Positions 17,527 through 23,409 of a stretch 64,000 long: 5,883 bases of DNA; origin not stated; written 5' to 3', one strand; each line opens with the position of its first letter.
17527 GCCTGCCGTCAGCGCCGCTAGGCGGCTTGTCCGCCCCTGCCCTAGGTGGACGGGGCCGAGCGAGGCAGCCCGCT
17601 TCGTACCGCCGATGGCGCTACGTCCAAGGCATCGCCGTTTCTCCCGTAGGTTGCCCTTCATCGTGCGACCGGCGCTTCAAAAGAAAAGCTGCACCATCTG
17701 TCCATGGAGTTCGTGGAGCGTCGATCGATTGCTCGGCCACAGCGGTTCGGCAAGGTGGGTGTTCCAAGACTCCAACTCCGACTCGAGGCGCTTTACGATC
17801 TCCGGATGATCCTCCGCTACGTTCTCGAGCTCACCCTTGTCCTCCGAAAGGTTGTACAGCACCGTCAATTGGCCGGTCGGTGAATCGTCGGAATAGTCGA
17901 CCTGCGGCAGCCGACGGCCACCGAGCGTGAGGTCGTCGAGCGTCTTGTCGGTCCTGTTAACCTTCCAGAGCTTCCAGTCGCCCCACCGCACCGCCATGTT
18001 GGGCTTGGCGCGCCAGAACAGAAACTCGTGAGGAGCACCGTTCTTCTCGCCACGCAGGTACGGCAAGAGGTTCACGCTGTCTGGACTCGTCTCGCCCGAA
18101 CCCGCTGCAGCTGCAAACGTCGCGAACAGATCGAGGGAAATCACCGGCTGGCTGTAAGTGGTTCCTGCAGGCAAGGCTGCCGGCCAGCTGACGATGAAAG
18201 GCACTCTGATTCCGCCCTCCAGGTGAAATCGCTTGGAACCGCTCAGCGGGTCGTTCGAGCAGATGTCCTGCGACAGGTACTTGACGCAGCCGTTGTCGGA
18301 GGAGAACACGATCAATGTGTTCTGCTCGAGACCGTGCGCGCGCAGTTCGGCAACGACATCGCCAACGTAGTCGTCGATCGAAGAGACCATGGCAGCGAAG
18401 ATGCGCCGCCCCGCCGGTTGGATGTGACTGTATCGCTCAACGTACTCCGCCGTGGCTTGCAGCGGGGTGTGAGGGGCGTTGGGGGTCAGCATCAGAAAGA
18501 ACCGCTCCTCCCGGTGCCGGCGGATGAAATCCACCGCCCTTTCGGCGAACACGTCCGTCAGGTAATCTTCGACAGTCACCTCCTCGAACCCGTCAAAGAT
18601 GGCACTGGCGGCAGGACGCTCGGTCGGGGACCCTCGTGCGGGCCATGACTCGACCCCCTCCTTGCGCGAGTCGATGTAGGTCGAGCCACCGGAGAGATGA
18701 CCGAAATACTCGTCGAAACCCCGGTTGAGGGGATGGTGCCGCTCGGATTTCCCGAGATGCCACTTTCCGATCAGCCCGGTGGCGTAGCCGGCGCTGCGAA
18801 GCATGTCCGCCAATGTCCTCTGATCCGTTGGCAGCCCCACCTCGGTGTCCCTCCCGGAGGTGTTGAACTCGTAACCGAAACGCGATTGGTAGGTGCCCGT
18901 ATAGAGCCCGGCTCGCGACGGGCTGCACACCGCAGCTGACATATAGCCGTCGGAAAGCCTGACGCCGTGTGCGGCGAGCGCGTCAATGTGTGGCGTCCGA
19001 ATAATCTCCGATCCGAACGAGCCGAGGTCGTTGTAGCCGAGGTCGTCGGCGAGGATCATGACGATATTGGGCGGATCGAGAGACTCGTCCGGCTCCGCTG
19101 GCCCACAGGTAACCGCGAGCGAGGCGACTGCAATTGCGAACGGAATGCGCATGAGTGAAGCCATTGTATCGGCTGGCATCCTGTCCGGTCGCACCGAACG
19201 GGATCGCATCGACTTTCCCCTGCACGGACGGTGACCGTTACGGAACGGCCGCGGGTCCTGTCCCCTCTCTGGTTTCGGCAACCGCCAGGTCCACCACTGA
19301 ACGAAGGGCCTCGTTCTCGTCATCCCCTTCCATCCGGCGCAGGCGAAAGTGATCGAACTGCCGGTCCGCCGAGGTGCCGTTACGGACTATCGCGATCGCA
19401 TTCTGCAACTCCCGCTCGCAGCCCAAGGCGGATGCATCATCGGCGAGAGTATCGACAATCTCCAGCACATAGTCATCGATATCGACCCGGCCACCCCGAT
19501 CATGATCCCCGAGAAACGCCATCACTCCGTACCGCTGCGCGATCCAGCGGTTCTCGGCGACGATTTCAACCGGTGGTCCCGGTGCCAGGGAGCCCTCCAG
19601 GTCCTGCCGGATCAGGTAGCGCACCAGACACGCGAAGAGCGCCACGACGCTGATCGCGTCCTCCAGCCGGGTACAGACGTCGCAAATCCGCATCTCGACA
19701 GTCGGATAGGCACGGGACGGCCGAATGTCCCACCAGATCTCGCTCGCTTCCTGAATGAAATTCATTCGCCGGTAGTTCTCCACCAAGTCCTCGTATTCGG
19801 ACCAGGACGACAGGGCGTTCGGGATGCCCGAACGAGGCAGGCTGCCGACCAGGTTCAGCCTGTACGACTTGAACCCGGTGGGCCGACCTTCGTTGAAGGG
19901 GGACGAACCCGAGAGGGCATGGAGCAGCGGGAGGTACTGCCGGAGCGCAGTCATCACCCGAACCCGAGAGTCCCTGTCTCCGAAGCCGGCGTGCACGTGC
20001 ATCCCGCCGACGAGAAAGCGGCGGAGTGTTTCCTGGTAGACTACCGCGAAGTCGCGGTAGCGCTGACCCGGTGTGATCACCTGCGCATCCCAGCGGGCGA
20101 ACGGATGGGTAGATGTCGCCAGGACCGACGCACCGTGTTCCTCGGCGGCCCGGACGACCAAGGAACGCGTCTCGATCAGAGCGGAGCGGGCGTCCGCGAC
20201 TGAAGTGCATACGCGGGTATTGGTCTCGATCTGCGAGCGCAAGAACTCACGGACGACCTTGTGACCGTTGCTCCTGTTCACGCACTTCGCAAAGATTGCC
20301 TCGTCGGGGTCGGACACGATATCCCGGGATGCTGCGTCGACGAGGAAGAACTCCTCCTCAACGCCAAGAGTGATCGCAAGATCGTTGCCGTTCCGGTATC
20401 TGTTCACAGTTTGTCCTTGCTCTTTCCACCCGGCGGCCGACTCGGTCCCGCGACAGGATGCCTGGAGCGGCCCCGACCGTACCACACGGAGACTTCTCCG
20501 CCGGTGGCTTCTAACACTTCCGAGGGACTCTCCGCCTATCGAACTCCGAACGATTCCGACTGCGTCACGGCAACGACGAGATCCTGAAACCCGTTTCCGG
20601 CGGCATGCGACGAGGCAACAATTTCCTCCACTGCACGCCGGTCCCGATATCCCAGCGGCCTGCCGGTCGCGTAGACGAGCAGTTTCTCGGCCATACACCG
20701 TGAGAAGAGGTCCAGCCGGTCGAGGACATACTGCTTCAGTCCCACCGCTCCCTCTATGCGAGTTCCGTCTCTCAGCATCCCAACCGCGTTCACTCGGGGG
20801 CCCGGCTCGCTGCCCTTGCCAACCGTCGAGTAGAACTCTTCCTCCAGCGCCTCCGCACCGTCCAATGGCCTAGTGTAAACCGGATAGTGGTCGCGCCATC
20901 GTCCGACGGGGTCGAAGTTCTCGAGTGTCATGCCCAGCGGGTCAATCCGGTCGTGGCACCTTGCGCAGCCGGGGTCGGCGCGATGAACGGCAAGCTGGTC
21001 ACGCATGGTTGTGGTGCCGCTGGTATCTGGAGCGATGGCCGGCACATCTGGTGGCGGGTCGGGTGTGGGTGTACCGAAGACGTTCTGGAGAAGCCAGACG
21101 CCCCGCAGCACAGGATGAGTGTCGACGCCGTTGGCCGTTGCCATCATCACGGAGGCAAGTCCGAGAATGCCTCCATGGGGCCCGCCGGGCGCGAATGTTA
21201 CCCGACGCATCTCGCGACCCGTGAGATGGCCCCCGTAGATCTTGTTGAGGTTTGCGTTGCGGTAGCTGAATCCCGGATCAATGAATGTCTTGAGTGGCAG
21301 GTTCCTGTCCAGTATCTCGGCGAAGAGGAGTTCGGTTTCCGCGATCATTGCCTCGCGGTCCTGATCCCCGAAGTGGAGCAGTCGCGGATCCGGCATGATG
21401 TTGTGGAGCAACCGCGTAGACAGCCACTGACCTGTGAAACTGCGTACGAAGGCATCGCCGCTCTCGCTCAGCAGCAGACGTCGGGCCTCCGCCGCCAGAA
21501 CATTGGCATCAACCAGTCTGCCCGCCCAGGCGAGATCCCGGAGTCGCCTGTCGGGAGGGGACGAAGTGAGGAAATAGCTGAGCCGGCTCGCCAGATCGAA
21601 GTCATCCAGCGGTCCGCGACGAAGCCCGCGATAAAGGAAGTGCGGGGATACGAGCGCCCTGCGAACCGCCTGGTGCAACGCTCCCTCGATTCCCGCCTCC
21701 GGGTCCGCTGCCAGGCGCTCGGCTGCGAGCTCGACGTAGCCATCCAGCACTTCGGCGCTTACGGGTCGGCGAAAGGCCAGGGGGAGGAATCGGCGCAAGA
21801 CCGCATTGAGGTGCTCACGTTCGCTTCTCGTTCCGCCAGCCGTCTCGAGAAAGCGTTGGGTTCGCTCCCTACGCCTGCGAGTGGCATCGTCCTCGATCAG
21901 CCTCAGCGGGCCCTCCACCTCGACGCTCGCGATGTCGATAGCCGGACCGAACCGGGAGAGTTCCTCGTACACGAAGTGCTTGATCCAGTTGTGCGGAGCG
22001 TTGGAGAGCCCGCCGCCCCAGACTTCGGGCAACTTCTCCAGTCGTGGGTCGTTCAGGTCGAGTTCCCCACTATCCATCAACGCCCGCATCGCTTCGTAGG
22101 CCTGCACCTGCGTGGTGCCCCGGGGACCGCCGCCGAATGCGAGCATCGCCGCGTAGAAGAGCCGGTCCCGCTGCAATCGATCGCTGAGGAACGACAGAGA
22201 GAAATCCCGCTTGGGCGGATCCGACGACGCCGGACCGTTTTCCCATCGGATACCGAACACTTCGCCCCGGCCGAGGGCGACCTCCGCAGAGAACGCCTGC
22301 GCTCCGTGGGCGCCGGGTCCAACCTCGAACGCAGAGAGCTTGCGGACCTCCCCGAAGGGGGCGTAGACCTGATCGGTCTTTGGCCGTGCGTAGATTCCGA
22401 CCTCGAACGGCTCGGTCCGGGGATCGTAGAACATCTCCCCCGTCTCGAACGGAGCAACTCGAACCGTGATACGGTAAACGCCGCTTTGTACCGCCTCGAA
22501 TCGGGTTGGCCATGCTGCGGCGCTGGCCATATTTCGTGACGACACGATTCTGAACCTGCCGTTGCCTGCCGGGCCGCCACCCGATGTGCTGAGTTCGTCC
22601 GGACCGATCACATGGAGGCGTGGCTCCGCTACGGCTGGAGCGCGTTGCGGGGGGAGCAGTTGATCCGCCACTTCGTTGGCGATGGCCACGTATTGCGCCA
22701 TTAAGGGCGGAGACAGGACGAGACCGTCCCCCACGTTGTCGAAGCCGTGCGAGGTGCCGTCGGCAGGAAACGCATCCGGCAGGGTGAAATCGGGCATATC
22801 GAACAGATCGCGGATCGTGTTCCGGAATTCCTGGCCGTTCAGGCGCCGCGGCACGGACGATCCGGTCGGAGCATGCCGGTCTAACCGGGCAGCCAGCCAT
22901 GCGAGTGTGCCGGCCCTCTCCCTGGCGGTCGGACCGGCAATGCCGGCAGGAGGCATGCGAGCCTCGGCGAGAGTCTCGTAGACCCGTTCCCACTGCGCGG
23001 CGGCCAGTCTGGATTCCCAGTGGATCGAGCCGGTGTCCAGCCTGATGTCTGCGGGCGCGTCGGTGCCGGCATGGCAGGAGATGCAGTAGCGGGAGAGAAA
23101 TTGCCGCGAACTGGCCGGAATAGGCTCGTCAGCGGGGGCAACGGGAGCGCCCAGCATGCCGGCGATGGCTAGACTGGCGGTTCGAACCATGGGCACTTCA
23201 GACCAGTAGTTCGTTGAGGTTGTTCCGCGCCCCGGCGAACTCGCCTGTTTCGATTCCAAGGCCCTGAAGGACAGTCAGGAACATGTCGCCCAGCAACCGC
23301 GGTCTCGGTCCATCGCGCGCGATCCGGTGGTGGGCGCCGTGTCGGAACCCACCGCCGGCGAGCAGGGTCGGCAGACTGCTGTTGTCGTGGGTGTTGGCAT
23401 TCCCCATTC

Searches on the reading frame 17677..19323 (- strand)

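Call 38: search_protein_families(library=pfam, proteins=[window:17677-19323:-], max_evalue=0.00001)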
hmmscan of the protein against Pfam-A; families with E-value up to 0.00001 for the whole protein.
window:17677-19323:- (548 aa): 3 families
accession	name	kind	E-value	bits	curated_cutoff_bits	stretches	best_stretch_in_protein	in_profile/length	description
PF00884.28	Sulfatase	-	8.6e-62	209.6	25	1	85-408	1-300/301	Sulfatase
PF14707.11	Sulfatase_C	-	4.7e-07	30.9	30.9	1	431-525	2-97/127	C-terminal region of aryl-sulfatase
PF16347.10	SGSH_C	-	2.1e-06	28.4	29.3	0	364-410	8-54/154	N-sulphoglucosamine sulphohydrolase, C-terminal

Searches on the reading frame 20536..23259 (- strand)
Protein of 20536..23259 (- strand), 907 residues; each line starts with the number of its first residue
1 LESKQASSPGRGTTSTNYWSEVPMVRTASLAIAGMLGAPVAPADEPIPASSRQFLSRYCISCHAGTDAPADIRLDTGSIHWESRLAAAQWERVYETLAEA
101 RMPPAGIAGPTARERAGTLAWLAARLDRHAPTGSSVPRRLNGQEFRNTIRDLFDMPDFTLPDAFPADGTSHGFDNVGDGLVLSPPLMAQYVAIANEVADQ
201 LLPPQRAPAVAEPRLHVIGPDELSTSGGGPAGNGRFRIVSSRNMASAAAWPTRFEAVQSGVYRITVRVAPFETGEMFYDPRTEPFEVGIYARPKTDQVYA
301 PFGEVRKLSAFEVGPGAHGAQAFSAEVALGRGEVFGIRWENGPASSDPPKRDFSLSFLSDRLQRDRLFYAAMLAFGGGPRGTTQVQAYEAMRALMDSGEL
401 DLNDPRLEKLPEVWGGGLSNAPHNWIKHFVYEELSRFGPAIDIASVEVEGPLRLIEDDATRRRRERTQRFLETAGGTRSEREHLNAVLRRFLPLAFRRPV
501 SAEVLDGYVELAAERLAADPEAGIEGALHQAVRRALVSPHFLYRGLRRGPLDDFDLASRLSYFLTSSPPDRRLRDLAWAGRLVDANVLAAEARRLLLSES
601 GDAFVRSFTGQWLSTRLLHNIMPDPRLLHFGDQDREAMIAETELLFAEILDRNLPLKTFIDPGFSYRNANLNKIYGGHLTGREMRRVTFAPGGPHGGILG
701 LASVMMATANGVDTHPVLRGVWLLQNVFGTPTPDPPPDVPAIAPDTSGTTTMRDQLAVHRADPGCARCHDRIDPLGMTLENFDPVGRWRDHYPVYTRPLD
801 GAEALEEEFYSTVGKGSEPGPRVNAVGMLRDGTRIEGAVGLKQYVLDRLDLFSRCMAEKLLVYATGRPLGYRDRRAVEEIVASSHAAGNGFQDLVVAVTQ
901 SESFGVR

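Call 38: search_protein_families(library=pfam, proteins=[window:20536-23259:-], max_evalue=0.00001)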
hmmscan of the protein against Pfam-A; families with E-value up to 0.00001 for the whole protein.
window:20536-23259:- (907 aa): 5 families
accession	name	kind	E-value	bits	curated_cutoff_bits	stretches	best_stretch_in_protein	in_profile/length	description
PF07627.16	PSCyt3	-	5.1e-31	107.3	27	1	696-791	2-97/98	Protein of unknown function (DUF1588)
PF07631.16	PSD4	-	4.7e-30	105.2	23.3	1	551-676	1-127/128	Protein of unknown function (DUF1592)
PF07624.16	PSD2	-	6e-23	80.8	25.8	1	831-904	1-74/74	Protein of unknown function (DUF1585)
PF07626.16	PSD3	-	2.4e-20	73.2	23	1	138-201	1-63/65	Protein of unknown function (DUF1587)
PF07637.16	PSD5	-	5.3e-13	49.6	34.2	1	485-544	3-60/62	Protein of unknown function (DUF1595)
